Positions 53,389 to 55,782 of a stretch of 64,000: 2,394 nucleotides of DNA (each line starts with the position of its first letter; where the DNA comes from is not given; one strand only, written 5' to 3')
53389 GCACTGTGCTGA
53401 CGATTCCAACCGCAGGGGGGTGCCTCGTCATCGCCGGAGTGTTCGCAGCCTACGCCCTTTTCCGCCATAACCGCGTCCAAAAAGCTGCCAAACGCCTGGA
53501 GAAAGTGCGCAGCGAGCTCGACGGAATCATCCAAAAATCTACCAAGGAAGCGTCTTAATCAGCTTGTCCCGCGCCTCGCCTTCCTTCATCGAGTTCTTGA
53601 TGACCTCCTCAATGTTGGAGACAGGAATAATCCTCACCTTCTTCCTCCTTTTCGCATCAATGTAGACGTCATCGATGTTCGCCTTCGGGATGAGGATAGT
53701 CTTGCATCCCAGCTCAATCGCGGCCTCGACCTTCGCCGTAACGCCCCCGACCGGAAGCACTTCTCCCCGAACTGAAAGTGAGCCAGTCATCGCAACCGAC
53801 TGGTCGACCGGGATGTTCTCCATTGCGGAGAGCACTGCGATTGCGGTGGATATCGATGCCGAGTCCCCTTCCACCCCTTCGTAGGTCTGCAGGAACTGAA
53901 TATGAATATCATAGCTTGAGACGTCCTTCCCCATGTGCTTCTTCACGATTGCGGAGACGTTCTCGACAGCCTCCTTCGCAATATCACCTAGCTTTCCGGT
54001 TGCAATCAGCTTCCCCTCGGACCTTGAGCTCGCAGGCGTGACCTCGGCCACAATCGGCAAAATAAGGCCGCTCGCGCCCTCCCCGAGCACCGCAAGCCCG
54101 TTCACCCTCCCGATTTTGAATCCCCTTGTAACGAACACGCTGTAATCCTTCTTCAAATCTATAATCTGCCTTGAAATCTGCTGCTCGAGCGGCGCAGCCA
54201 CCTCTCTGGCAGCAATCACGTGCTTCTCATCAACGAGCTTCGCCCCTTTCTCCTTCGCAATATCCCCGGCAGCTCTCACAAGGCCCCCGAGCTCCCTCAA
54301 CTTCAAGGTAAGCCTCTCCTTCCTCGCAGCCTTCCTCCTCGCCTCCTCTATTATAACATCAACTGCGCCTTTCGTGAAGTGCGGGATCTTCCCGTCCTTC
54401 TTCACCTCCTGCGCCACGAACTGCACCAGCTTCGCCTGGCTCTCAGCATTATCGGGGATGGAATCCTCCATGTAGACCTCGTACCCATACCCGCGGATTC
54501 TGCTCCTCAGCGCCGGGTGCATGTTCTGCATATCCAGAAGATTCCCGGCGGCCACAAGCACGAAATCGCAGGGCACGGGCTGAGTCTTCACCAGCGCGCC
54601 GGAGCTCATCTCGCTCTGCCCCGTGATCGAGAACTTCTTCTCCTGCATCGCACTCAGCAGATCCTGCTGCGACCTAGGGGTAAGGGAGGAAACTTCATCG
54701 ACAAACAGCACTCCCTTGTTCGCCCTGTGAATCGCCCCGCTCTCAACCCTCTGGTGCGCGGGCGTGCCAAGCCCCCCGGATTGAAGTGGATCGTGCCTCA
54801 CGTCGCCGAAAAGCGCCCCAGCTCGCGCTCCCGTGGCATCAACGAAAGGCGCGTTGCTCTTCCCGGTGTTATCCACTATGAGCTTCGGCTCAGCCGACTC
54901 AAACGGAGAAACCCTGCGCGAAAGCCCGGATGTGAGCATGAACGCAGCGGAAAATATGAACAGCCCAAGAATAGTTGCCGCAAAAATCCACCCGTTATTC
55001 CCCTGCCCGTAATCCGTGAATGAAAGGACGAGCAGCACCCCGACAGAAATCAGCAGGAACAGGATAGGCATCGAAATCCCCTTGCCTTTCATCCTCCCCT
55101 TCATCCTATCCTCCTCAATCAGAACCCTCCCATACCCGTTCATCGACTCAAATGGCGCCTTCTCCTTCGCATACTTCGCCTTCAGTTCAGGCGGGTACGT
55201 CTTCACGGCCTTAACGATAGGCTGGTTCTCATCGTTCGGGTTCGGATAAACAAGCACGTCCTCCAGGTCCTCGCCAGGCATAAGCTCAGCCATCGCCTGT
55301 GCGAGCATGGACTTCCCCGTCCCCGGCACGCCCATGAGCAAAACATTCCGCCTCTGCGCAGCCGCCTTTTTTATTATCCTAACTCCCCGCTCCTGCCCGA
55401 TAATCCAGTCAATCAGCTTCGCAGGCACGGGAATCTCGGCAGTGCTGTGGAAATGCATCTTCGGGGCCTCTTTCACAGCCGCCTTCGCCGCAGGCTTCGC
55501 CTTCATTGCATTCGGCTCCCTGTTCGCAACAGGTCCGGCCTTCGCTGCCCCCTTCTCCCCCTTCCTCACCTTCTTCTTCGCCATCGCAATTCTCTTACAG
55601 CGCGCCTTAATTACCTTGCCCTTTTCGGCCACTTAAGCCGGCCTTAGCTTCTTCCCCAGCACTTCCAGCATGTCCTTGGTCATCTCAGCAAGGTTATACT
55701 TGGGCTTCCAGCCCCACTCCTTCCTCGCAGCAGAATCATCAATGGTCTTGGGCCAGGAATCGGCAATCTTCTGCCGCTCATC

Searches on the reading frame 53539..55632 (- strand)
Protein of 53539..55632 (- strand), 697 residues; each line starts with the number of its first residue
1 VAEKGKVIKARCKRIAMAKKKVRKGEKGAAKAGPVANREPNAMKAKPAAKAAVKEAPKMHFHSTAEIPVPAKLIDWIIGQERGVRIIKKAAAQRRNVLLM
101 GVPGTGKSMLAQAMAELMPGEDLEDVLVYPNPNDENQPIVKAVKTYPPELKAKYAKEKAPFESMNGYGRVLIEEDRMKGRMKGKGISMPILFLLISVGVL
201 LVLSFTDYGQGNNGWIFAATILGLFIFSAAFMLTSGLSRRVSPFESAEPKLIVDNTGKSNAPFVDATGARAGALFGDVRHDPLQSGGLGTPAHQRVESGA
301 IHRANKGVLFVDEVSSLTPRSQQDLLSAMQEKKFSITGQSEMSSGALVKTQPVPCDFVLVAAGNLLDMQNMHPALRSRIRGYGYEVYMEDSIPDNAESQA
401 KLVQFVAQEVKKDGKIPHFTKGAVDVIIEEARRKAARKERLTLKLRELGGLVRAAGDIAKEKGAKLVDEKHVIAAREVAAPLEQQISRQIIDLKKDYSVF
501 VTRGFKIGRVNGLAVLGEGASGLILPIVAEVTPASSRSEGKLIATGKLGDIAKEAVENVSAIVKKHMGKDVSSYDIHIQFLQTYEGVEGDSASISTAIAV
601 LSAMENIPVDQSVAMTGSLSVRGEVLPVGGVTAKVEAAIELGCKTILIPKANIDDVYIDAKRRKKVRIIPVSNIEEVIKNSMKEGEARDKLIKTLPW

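Call 59: search_protein_families(library=pfam, proteins=[window:53539-55632:-], max_evalue=0.001)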
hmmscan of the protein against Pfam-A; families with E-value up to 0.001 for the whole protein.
window:53539-55632:- (697 aa): 17 families
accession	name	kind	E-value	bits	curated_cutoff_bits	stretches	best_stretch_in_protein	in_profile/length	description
PF05362.19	Lon_C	-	9.2e-31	107.4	21.1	1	506-682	26-203/205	Lon protease (S16) C-terminal proteolytic domain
PF01078.27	Mg_chelatase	-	2.7e-15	56.8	20.3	2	77-126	5-54/207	Magnesium chelatase, subunit ChlI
PF00158.32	Sigma54_activat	-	8.2e-14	52.1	20.2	1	292-342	81-130/168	Sigma-54 interaction domain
PF07728.20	AAA_5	-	1.8e-11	44.6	22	1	305-378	66-138/139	AAA domain (dynein-related subfamily)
PF13541.12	ChlI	-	1.1e-09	38.7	27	1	545-652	15-121/121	Subunit ChlI of Mg-chelatase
PF20436.4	LonB_AAA-LID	-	2.1e-09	37.7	22.4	1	418-476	1-59/65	Archaeal LonB, AAA+ ATPase LID domain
PF00004.35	AAA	-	1.5e-08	35.6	21.2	0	97-118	1-22/131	ATPase family associated with various cellular activities (AAA)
PF13654.12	AAA_32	-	7.9e-07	29.6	21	1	260-364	2-108/133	LonB-like, AAA domain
PF00493.29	MCM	-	1e-06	28.4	23.3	0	294-337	110-153/224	MCM P-loop domain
PF07726.17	AAA_3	-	1.7e-06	28.4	27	0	306-341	63-98/131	ATPase family associated with various cellular activities (AAA)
PF13245.12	AAA_19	-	4.2e-05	24.2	25.1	0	89-118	6-35/134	AAA domain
PF14532.12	Sigma54_activ_2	-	6.1e-05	23.7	25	0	87-117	14-44/138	Sigma-54 interaction domain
PF05496.18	RuvB_N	-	0.0001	22.5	27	0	83-118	18-57/159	Holliday junction DNA helicase RuvB P-loop domain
PF20030.5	bpMoxR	-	0.00024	20.7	27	1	75-127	12-64/205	MoxR domain in the MoxR-vWA-beta-propeller ternary systems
PF13401.12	AAA_22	-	0.0003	21.5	27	0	93-132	4-43/130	AAA domain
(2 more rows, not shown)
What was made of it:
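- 53539..55632 (-): Not part of the gene, but the internal comparison: a canonical archaeal ATP-dependent, membrane-inserted LonB of the same organism. Pfam AAA, LonB_AAA-LID and Lon_C (E=9e-31) (call 59).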
